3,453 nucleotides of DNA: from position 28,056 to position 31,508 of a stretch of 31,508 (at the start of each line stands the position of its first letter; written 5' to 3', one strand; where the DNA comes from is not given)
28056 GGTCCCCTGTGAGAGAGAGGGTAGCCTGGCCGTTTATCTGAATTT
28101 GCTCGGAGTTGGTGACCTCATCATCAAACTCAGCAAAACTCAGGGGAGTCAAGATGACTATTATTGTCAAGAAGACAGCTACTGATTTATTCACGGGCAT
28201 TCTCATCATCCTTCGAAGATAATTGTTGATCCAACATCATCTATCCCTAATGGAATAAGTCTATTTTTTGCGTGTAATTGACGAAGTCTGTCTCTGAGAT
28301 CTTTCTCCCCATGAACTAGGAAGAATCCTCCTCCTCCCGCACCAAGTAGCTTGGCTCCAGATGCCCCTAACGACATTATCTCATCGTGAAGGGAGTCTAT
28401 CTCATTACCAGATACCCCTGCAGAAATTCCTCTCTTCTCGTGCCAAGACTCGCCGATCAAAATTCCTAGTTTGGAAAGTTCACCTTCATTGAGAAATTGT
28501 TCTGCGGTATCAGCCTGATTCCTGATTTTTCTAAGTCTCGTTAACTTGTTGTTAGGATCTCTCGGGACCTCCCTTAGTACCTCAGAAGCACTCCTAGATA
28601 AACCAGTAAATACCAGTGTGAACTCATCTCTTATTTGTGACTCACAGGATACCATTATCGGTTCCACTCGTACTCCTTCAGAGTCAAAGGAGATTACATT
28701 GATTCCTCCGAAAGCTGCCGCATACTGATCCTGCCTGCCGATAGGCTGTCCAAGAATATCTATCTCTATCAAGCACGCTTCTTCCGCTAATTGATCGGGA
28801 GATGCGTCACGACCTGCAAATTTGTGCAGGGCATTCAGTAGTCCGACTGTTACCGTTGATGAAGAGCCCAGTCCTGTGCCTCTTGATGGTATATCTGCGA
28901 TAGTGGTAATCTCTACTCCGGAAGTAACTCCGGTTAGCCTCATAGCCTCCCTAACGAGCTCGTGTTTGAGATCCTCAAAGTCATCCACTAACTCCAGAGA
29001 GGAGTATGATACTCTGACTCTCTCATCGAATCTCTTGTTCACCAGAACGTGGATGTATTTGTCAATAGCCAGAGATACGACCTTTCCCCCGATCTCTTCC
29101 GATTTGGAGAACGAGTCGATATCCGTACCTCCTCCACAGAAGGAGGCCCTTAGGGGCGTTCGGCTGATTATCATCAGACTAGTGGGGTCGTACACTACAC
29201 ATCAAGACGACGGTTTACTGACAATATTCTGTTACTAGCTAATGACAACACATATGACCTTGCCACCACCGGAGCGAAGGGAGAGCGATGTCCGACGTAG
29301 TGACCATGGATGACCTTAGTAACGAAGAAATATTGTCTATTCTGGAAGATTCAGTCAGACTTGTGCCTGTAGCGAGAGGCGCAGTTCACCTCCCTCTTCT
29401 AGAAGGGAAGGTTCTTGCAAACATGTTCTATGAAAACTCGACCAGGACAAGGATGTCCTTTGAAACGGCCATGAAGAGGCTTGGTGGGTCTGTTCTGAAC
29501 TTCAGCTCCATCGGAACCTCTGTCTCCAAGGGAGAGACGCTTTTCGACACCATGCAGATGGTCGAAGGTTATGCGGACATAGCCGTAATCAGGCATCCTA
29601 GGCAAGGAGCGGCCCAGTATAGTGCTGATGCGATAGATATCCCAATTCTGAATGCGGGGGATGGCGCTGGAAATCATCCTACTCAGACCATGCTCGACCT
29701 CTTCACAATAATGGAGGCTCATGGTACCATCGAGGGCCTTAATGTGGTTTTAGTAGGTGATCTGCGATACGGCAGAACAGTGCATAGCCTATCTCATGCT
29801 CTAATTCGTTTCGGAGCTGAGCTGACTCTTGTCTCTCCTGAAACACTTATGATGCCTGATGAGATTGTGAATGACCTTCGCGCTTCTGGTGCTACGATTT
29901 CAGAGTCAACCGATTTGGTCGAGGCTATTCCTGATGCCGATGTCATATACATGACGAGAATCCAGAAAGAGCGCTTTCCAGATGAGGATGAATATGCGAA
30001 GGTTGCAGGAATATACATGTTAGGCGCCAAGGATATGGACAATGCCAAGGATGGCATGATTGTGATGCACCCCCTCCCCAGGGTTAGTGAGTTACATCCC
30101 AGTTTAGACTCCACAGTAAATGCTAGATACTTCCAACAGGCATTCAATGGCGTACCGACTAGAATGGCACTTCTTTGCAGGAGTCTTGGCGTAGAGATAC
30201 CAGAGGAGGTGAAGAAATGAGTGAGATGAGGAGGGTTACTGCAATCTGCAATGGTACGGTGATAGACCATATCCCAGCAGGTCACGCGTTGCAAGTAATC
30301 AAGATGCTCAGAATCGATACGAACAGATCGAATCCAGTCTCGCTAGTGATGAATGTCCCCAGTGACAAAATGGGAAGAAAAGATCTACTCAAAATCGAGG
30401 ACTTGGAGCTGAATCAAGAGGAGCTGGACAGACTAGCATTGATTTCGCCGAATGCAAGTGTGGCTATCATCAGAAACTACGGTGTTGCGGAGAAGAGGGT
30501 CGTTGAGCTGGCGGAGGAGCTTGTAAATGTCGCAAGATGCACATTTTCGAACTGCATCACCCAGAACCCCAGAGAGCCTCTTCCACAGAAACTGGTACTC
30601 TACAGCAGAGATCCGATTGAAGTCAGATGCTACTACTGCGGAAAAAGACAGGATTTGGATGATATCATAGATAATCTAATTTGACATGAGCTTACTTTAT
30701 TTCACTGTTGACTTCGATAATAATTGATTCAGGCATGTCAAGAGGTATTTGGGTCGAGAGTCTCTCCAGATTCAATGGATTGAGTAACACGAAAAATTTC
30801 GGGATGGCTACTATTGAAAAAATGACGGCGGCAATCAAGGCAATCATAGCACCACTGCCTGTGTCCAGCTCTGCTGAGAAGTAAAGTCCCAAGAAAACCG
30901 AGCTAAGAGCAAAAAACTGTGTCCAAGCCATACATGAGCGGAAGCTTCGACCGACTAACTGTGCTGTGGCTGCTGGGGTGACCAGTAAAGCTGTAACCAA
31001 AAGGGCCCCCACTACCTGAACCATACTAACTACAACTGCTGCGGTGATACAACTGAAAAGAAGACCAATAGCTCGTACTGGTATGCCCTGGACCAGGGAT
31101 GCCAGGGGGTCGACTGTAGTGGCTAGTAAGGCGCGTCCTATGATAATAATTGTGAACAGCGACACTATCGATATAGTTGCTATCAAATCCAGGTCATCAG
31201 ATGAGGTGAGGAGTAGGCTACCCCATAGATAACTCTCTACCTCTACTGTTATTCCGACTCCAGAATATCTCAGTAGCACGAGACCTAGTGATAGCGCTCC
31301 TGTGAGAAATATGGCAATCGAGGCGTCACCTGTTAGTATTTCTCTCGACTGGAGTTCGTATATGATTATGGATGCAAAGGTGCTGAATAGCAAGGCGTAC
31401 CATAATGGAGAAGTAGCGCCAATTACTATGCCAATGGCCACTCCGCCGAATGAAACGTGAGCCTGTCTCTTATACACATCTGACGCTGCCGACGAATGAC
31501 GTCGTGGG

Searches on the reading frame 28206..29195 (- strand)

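Call 107: search_protein_families(library=pfam, proteins=[window:28206-29195:-], max_evalue=0.001)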
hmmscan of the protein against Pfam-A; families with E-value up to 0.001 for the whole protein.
window:28206-29195:- (329 aa): 2 families
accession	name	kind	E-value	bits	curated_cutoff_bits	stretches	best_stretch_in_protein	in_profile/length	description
PF00288.32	GHMP_kinases_N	-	1.9e-15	57.3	22.3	1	85-164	11-87/87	GHMP kinases N terminal domain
PF08544.19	GHMP_kinases_C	-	5.6e-07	30.3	21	1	235-301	5-73/85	GHMP kinases C terminal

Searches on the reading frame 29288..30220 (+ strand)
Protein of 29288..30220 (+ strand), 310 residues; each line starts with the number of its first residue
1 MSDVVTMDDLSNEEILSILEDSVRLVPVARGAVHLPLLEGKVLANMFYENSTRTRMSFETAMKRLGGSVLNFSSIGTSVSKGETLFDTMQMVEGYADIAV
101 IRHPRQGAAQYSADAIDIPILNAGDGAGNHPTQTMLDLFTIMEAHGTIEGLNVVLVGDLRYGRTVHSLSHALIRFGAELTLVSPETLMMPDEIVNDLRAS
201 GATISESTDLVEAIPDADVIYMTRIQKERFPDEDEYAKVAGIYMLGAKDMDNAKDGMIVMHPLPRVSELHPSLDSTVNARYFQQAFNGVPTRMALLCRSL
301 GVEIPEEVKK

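Call 107: search_protein_families(library=pfam, proteins=[window:29288-30220:+], max_evalue=0.001)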
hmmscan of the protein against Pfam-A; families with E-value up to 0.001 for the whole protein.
window:29288-30220:+ (310 aa): 2 families
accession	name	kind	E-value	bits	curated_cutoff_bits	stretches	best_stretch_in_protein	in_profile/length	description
PF02729.26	OTCace_N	-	3.5e-44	150.9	29.9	1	3-143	2-148/148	Aspartate/ornithine carbamoyltransferase, carbamoyl-P binding domain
PF00185.30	OTCace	-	6.2e-31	108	29.4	1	149-297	1-155/157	Aspartate/ornithine carbamoyltransferase, Asp/Orn binding domain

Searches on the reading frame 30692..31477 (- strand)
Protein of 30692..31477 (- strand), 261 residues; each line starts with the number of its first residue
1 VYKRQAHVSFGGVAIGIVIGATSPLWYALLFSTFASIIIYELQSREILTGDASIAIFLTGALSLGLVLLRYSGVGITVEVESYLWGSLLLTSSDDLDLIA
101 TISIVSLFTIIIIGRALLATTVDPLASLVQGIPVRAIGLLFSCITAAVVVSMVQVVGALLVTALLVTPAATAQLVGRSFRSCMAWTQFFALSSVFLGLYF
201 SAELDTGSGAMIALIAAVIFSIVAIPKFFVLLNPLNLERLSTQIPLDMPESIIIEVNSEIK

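Call 107: search_protein_families(library=pfam, proteins=[window:30692-31477:-], max_evalue=0.001)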
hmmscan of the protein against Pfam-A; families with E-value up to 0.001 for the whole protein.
window:30692-31477:- (261 aa): 1 family
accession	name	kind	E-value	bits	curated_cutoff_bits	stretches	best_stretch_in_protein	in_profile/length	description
PF00950.22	ABC-3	-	2.6e-45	155.4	20.1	1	6-223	39-254/258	ABC 3 transport family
